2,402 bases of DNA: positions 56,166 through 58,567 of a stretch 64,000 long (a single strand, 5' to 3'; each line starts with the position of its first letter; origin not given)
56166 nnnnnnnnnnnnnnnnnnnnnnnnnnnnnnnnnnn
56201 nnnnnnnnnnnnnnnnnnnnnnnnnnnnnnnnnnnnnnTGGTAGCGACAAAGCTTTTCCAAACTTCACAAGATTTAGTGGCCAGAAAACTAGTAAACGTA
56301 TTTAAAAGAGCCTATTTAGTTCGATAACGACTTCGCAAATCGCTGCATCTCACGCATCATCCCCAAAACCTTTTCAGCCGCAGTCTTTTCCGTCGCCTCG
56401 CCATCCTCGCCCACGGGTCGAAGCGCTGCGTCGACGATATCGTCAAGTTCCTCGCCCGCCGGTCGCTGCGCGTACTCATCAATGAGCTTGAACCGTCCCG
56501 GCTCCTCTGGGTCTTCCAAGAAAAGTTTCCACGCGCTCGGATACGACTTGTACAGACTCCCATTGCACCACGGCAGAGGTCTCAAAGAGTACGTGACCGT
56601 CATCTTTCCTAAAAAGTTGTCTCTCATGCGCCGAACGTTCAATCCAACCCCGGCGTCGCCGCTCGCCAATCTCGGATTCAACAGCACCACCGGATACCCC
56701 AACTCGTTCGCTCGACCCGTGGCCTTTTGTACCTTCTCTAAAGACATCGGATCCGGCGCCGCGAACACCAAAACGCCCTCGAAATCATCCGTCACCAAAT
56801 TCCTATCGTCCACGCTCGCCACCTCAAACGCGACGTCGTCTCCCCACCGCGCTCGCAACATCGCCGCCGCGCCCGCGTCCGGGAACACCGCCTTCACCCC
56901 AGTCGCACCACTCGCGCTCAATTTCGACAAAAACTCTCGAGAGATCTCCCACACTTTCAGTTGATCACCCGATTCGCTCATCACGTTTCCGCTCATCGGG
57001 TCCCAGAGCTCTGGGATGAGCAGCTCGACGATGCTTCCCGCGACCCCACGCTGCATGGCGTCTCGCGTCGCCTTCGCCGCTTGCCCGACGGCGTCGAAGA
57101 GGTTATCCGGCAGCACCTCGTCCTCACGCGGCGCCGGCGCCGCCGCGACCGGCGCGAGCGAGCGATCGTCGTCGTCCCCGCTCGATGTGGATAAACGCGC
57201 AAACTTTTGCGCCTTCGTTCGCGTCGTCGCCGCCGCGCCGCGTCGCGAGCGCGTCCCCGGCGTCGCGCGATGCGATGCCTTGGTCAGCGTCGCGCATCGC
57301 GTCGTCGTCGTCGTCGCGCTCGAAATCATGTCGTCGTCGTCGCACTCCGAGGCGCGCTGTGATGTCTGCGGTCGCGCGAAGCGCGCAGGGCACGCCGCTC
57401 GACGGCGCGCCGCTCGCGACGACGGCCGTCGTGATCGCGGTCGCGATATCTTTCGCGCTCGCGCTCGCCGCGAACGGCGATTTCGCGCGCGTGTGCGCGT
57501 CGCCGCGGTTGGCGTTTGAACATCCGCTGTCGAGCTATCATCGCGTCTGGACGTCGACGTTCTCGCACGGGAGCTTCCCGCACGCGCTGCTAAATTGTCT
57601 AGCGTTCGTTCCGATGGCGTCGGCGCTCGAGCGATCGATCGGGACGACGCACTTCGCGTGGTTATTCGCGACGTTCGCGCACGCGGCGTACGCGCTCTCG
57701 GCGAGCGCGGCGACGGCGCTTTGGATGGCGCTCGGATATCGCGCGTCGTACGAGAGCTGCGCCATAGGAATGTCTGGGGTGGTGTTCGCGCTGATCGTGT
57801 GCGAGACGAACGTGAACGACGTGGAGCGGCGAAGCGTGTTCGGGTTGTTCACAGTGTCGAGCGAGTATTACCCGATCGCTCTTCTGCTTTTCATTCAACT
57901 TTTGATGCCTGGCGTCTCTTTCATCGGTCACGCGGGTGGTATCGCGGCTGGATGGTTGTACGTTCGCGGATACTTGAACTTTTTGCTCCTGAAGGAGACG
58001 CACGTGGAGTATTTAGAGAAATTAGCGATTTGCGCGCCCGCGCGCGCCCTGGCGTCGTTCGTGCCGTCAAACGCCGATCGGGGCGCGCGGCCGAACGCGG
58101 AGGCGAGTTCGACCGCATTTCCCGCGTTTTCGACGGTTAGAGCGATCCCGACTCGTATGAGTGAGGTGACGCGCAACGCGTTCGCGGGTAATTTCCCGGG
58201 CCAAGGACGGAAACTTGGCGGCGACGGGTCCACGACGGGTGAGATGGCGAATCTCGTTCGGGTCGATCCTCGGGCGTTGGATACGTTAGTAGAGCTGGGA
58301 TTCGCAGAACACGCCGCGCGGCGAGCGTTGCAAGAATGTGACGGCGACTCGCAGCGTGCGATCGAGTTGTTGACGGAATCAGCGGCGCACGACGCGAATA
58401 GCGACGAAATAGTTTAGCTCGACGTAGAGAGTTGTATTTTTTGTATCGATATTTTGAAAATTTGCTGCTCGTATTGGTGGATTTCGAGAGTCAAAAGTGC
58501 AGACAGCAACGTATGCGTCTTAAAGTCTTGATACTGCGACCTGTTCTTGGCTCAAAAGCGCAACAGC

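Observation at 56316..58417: Second DUF1995 paralog in the same head-to-head configuration, with a 32-bp ATG-to-ATG gap (rhomboid-UBA partner) and a similar junction sequence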

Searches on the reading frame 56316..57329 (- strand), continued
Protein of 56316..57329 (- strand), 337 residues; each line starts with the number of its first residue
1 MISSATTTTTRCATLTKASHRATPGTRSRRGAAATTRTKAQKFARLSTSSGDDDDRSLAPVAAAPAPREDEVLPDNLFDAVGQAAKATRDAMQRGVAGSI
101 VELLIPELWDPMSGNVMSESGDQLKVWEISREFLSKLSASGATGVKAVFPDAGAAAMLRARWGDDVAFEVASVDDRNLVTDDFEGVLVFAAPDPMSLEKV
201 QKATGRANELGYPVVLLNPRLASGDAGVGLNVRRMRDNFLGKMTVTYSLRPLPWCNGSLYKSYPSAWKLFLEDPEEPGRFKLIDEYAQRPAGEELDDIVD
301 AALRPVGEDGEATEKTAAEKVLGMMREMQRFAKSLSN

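Call 43: find_encoding_contigs(protein=P0028, flank=3000, max_places=1)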
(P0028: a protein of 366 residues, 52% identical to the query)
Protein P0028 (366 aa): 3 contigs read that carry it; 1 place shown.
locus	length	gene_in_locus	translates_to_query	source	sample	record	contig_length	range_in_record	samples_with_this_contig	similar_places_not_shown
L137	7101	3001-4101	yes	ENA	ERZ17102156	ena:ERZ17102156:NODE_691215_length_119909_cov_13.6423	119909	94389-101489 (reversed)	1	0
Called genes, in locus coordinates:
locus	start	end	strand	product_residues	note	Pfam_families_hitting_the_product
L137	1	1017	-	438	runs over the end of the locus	PF04511:DER1 (weak), PF01694:Rhomboid, PF00627:UBA (faint), PF22562:UBA_7 (weak)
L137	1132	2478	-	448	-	-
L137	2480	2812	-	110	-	-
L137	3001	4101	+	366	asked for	PF09353:DUF1995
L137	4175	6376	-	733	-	-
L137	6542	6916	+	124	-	-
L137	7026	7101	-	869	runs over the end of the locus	-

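Call 64: list_cluster_members(proteins=[P0003, P0133, P0141, P0125])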
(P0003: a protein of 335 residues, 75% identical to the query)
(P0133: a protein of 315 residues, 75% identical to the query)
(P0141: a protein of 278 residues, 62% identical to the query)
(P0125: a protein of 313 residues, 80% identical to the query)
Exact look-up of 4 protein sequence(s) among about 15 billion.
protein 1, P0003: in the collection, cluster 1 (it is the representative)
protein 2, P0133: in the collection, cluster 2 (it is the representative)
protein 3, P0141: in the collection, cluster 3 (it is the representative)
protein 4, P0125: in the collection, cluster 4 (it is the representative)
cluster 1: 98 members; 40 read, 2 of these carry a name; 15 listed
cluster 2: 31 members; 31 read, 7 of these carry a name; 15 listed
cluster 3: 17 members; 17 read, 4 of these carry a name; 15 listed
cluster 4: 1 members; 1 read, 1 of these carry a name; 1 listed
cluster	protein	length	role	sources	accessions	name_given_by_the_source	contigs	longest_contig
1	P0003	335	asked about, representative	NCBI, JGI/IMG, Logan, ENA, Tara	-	hypothetical protein | strand:- start:1619 stop:2626 length:1008 start_codon:yes stop_codon:yes ...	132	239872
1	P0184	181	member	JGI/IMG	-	hypothetical protein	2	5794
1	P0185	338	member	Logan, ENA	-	-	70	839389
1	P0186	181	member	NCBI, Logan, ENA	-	-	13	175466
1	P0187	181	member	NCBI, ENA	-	-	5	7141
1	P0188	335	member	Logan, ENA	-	-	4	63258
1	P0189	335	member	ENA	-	-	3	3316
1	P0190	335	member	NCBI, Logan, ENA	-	-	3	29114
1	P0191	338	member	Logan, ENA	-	-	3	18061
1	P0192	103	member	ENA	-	-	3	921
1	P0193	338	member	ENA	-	-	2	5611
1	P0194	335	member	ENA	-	-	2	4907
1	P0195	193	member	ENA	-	-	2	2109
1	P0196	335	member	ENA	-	-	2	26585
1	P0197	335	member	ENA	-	-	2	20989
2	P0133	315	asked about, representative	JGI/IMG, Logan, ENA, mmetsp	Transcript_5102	adenylate kinase | Transcript_5102/g.17147 ORF Transcript_5102/g.17147 Transcript_5102/m.17147 type:complete ...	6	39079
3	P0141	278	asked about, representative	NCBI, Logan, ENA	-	-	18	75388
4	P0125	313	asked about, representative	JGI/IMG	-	adenylate kinase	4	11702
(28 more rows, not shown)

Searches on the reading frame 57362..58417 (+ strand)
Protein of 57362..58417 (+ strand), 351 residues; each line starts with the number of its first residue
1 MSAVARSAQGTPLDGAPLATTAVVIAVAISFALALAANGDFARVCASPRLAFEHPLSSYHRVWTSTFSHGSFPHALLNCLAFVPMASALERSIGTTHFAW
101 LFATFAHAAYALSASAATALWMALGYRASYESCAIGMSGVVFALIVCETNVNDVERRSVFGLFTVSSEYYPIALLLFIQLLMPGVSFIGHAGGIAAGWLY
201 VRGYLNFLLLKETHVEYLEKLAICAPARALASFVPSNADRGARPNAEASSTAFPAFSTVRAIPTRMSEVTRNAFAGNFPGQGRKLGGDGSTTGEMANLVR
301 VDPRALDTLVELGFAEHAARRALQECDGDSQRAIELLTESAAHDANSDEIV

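Call 6: search_protein_families(library=pfam, proteins=[window:57362-58417:+], max_evalue=0.01)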
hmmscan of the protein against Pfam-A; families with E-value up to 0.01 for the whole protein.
window:57362-58417:+ (351 aa): 4 families
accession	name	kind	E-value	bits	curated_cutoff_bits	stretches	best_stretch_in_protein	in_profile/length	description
PF01694.28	Rhomboid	-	1.7e-19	70.9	22.6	1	58-203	3-139/143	Rhomboid domain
PF00627.37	UBA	-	1.5e-08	34.7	22.4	1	302-337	2-37/37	UBA/TS-N domain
PF22562.2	UBA_7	-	2e-07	31.3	27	1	302-341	1-41/48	UBA-like domain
PF07499.19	RuvA_C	-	0.0088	17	24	0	305-330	6-31/47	RuvA, C-terminal domain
